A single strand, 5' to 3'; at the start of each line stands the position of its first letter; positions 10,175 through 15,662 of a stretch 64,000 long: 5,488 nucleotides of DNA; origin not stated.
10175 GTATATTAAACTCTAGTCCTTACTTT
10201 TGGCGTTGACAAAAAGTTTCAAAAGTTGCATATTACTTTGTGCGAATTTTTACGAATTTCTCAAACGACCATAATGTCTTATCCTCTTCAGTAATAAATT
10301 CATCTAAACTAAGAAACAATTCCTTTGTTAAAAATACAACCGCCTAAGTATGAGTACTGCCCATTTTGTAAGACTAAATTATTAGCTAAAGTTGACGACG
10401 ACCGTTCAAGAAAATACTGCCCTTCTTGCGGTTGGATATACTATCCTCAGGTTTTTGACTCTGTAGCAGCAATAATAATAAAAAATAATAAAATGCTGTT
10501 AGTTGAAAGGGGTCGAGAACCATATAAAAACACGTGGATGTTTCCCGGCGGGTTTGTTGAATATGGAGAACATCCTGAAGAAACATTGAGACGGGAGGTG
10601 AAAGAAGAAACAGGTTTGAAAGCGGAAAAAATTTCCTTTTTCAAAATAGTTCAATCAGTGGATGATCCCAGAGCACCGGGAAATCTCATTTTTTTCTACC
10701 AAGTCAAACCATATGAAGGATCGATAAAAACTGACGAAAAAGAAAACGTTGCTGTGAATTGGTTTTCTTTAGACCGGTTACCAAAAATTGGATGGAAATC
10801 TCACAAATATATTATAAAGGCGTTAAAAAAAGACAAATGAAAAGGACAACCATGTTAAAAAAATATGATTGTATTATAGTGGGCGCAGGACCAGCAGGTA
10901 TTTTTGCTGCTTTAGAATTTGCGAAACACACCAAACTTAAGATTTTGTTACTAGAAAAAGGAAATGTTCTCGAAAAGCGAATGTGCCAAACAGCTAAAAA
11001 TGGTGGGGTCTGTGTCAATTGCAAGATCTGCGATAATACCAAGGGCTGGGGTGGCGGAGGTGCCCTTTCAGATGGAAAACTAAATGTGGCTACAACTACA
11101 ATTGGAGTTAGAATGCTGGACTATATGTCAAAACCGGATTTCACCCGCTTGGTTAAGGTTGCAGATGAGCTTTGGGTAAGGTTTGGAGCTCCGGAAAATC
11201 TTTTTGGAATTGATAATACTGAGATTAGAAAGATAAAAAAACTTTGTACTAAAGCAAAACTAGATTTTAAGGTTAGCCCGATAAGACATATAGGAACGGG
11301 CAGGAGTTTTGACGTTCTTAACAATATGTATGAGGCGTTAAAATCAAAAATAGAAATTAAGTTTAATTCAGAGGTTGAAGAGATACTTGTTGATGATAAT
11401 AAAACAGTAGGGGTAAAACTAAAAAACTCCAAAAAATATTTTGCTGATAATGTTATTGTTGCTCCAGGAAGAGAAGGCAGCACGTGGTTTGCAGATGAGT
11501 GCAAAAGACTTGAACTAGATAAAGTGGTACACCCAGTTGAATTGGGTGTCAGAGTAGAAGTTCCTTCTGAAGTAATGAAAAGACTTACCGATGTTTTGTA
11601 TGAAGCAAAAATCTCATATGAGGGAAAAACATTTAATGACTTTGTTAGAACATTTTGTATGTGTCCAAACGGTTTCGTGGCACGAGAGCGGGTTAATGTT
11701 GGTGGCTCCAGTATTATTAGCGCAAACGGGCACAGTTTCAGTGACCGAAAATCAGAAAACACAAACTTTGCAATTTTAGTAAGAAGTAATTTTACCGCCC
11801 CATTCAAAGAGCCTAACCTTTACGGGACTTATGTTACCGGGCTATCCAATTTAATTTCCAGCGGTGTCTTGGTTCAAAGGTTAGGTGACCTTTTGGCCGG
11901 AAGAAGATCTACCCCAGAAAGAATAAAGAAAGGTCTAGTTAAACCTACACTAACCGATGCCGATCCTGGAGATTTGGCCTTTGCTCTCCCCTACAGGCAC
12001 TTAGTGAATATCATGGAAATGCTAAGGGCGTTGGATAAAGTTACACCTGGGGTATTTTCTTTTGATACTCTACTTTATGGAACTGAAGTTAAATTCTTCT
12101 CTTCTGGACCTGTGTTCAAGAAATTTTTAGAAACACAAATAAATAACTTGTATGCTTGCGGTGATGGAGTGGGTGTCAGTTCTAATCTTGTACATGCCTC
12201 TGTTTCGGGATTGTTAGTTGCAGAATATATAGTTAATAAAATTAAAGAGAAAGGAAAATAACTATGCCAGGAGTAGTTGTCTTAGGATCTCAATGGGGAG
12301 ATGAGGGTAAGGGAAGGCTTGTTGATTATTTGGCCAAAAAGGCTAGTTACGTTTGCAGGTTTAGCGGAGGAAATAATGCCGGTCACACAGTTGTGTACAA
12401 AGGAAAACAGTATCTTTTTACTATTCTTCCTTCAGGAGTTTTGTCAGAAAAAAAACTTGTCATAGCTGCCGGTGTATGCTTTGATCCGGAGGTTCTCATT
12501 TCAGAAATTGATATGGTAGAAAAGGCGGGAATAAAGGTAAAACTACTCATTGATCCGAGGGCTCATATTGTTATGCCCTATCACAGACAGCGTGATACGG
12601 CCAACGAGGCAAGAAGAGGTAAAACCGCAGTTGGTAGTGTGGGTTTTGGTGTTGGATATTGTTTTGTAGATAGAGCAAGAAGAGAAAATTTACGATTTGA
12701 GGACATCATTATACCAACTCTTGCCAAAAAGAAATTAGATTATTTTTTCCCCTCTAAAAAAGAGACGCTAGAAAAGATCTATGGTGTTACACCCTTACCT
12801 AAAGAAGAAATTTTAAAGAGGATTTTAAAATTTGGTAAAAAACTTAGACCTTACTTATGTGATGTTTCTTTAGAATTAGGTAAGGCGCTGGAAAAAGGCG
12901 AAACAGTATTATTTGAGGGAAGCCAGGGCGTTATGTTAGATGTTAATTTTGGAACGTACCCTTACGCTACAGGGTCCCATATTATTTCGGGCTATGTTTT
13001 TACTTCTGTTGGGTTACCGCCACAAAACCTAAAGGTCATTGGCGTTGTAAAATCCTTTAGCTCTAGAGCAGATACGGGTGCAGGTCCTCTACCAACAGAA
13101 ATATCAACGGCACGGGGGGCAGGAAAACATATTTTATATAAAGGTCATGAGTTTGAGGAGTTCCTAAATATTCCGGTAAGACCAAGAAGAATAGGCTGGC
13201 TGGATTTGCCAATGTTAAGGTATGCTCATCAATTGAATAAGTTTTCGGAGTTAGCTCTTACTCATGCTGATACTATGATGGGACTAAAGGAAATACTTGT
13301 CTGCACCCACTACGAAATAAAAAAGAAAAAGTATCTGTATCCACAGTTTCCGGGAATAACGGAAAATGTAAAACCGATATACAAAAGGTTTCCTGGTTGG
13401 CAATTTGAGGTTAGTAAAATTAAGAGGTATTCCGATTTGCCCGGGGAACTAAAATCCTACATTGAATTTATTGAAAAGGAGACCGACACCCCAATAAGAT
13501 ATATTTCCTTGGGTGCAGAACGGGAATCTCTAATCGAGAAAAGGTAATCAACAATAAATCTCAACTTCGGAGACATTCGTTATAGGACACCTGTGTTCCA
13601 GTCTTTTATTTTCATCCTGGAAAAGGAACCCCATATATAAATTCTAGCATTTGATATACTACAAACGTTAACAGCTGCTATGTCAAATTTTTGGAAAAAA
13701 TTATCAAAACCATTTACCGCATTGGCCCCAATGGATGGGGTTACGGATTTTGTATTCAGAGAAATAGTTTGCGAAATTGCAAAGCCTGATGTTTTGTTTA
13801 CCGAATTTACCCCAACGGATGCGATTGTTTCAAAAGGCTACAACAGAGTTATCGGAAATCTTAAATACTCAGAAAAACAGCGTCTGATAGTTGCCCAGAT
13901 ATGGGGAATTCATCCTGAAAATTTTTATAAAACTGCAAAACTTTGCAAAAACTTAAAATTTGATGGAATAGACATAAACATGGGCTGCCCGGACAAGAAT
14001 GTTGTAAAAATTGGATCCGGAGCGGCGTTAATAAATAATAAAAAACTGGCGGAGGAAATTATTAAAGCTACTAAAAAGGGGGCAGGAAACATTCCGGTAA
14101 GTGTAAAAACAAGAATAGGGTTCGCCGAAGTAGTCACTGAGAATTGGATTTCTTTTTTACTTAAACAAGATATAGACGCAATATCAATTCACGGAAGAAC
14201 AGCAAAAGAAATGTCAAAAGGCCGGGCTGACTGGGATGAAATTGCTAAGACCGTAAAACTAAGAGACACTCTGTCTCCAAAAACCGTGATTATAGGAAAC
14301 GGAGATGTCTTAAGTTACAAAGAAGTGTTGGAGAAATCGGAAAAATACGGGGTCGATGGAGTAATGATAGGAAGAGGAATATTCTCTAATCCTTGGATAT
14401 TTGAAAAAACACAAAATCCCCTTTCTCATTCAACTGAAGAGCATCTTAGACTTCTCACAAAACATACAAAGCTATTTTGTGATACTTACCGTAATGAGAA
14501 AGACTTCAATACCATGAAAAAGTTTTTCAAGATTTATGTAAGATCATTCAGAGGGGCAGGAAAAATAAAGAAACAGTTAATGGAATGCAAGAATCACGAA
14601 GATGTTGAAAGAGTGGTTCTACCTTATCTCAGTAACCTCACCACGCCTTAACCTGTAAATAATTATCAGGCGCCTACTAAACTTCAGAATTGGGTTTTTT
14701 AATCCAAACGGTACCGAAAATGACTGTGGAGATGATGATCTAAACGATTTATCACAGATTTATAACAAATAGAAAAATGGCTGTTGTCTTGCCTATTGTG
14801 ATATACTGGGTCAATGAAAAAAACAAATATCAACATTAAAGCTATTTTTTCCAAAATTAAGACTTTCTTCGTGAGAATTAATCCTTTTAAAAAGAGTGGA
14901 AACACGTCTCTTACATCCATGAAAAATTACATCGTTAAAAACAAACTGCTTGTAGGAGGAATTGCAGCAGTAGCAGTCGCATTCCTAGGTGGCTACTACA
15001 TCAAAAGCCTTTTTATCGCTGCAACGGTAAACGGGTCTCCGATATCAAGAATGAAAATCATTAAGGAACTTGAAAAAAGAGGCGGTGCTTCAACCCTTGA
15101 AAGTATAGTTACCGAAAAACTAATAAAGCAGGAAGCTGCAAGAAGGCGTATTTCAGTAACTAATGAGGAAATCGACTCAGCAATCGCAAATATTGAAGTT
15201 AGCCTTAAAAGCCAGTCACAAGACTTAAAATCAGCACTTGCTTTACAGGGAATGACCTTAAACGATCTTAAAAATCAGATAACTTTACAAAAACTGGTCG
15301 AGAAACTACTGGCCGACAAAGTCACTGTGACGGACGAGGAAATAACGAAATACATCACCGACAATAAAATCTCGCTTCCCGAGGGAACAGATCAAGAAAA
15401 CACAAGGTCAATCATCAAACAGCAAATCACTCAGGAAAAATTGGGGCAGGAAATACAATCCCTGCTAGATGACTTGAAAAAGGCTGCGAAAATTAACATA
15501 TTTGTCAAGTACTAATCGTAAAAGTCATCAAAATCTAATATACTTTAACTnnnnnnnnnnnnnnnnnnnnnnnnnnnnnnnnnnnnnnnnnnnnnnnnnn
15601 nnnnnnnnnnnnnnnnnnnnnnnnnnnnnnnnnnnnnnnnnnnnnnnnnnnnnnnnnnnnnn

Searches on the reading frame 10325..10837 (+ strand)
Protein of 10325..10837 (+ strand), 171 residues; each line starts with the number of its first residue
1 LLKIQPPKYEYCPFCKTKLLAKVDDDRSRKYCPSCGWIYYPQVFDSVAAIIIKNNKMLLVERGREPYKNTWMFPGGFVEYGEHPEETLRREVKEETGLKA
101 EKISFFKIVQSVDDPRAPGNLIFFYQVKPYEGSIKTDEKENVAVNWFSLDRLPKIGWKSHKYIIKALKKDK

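Call 17: search_protein_families(library=pfam, proteins=[window:10325-10837:+], max_evalue=0.00001)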
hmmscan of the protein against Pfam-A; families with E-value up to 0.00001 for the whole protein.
window:10325-10837:+ (171 aa): 2 families
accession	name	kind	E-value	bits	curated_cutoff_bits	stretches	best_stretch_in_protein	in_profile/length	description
PF00293.34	NUDIX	-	2.5e-25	89.5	21.1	1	46-166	5-133/134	NUDIX domain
PF14803.11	Zn_ribbon_Nudix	-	1.5e-06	28.5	25.6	1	11-40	2-33/34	Nudix N-terminal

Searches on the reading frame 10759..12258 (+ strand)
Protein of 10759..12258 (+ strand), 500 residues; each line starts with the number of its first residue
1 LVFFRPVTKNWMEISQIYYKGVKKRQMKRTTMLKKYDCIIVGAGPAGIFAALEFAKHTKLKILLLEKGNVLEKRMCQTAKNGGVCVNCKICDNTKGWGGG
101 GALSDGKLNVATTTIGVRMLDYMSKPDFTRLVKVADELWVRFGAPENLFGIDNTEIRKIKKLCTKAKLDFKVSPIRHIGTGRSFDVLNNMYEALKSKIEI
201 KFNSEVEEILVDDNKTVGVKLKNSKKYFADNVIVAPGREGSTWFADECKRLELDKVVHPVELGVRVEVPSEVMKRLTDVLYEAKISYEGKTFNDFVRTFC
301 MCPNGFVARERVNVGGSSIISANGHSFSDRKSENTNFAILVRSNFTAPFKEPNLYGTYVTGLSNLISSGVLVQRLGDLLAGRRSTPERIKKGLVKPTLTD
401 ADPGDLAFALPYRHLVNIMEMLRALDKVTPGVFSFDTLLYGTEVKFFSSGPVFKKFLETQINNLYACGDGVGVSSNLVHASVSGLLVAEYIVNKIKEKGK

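Call 10: search_protein_families(library=pfam, proteins=[window:10759-12258:+], max_evalue=0.001)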
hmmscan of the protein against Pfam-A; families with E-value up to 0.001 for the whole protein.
window:10759-12258:+ (500 aa): 11 families
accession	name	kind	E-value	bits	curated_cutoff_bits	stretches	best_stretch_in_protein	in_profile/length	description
PF07992.20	Pyr_redox_2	-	2.2e-13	50.7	26.1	1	36-74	1-38/291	Pyridine nucleotide-disulphide oxidoreductase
PF01134.28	GIDA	-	8.6e-11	41.9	22.1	0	189-247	100-161/391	Glucose inhibited division protein A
PF03486.20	HI0933_like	-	1.3e-10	41.6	50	1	37-78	2-42/244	HI0933-like protein Rossmann domain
PF21688.3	FAD-depend_C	-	6.6e-10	40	27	1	263-444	5-195/197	FAD-dependent protein, C-terminal domain-like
PF13738.12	Pyr_redox_3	-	4.7e-09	36.3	30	1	39-71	1-33/305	Pyridine nucleotide-disulphide oxidoreductase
PF00890.30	FAD_binding_2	-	6.1e-09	36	20.4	1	37-71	1-34/414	FAD binding domain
PF01266.30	DAO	-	2.7e-07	30.9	27.9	1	37-248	1-213/353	FAD dependent oxidoreductase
PF01946.23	Thi4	-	8e-06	25.7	26.2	1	22-67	4-49/235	Thi4 family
PF13450.12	NAD_binding_8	-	0.00023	21.8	21.9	1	40-70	1-30/68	NAD(P)-binding Rossmann-like domain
PF12831.13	FAD_oxidored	-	0.00053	19.8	27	0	37-71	1-34/416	FAD dependent oxidoreductase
PF13454.12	NAD_binding_9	-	0.0007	20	21.8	0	39-89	1-54/155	FAD-NAD(P)-binding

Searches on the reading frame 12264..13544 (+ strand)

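Call 10: search_protein_families(library=pfam, proteins=[window:12264-13544:+], max_evalue=0.001)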
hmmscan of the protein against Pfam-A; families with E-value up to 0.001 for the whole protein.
window:12264-13544:+ (427 aa): 1 family
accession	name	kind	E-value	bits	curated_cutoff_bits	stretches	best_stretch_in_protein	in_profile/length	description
PF00709.27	Adenylsucc_synt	-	8.7e-135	450.1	27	1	5-424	1-416/416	Adenylosuccinate synthetase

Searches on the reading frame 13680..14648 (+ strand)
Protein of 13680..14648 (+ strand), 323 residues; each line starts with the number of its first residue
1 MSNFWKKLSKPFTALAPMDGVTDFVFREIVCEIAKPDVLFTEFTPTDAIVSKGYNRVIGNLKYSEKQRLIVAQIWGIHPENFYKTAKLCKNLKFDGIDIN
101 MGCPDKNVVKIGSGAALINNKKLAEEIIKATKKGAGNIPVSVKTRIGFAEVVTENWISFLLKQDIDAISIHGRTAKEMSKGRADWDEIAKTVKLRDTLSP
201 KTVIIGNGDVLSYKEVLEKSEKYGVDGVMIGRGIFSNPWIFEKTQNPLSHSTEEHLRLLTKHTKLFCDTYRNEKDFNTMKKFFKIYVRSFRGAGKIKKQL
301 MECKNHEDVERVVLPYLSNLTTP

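Call 10: search_protein_families(library=pfam, proteins=[window:13680-14648:+], max_evalue=0.001)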
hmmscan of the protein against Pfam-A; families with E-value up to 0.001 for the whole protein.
window:13680-14648:+ (323 aa): 2 families
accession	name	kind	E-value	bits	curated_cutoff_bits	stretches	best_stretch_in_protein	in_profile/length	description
PF01207.24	Dus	-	2.4e-59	201.4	20.4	1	15-312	2-301/311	Dihydrouridine synthase (Dus)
PF01180.27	DHO_dh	-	0.00013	21.7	27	0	64-248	91-287/291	Dihydroorotate dehydrogenase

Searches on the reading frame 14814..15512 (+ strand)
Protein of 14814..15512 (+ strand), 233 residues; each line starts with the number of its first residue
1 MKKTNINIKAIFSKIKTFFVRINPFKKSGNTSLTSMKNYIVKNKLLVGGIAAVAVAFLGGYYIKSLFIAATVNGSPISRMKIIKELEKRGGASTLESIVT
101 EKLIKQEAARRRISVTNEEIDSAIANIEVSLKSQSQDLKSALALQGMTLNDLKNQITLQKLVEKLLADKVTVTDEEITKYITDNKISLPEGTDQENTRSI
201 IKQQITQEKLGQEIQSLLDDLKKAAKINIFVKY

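Call 10: search_protein_families(library=pfam, proteins=[window:14814-15512:+], max_evalue=0.001)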
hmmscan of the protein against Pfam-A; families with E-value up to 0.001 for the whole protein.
window:14814-15512:+ (233 aa): 3 families
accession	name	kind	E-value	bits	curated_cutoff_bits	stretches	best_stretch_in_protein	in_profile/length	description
PF13624.11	SurA_N_3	-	3.7e-09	37.1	27.2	1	93-165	86-161/162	SurA-like N-terminal domain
PF09312.16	SurA_N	-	2.4e-07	31.3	30.8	1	94-158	46-110/118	SurA N-terminal domain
PF13623.11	SurA_N_2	-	0.00027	21.3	28.5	0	92-129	87-124/145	SurA-like N-terminal domain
